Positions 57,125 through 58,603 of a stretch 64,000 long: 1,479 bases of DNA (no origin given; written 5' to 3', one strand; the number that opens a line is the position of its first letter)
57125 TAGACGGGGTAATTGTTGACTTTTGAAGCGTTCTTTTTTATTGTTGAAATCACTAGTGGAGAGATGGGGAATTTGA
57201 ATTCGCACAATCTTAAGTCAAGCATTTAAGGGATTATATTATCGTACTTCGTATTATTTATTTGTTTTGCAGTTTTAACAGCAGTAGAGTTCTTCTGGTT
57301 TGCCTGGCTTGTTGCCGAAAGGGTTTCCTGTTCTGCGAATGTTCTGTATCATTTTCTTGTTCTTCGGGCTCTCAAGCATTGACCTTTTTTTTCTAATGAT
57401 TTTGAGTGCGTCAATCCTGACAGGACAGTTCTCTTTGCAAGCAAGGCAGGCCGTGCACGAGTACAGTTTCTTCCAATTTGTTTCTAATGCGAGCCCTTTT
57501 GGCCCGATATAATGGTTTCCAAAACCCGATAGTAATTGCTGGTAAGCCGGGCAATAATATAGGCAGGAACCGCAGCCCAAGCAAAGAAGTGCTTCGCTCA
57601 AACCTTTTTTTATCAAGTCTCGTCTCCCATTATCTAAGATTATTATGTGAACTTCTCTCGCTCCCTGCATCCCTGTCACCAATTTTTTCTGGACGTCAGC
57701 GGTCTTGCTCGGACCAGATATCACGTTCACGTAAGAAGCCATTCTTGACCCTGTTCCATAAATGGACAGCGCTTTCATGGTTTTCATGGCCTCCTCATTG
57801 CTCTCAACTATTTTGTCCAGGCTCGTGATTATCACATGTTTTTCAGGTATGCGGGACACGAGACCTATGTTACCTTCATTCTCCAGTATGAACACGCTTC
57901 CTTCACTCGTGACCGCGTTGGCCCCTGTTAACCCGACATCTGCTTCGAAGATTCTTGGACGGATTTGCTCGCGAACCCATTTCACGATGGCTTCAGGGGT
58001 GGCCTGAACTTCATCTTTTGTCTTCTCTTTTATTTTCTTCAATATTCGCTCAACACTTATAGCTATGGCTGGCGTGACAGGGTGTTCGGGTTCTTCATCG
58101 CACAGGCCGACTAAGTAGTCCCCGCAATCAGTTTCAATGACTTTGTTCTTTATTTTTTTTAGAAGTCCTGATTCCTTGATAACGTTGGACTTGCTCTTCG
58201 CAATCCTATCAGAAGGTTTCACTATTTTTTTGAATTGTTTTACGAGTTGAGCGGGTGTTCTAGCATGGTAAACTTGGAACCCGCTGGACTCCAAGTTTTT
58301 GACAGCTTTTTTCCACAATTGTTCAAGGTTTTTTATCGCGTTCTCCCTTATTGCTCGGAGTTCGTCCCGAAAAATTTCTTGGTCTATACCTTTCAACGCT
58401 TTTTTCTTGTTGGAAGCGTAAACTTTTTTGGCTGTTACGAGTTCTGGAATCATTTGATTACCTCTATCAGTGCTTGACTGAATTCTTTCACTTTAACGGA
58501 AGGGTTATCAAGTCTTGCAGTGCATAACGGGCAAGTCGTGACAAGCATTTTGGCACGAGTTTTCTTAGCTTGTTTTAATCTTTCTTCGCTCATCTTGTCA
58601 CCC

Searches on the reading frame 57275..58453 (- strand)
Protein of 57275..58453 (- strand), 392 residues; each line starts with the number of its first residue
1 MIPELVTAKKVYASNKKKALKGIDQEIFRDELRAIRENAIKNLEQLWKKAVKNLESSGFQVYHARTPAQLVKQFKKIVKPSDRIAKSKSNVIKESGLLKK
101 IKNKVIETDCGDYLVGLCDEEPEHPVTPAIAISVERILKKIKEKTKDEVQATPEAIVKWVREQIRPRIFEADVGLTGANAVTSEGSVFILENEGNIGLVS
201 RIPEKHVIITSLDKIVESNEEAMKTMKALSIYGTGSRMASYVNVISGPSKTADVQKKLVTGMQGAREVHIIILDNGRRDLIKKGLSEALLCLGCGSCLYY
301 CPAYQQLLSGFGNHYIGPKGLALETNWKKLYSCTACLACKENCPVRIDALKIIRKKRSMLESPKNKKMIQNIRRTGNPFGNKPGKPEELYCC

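Call 56: search_protein_families(library=pfam, proteins=[window:57275-58453:-], max_evalue=0.01)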
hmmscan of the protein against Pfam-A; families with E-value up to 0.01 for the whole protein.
window:57275-58453:- (392 aa): 12 families
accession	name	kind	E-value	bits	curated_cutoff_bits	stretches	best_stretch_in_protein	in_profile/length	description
PF02589.21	LUD_dom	-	2.1e-42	145.4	22.6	1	48-273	2-189/189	LUD domain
PF13183.11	Fer4_8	-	3.3e-09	37.6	27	1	288-347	2-68/68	4Fe-4S dicluster domain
PF13187.11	Fer4_9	-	9.4e-07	29.2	27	0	332-346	36-50/52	4Fe-4S dicluster domain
PF13534.11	Fer4_17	-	2.4e-06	28.4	22.2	0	286-303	41-58/61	4Fe-4S dicluster domain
PF13237.11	Fer4_10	-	3.2e-06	27.4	25.5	1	289-344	7-53/53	4Fe-4S dicluster domain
PF12797.12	Fer4_2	-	2.5e-05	24.4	24.5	1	290-303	9-22/22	4Fe-4S binding domain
PF14697.11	Fer4_21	-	0.00013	22.5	35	1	291-348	8-55/59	4Fe-4S dicluster domain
PF12838.12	Fer4_7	-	0.00014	22.7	27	1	291-346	2-51/52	4Fe-4S dicluster domain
PF00037.32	Fer4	-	0.00083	19.5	21.1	0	290-303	7-20/24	4Fe-4S binding domain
PF13484.11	Fer4_16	-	0.00098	20.3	30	0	333-358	2-29/66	4Fe-4S double cluster binding domain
PF12837.12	Fer4_6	-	0.0024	18.2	25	0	290-303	8-21/24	4Fe-4S binding domain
PF12800.12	Fer4_4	-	0.0082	16.9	24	0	290-304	3-17/17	4Fe-4S binding domain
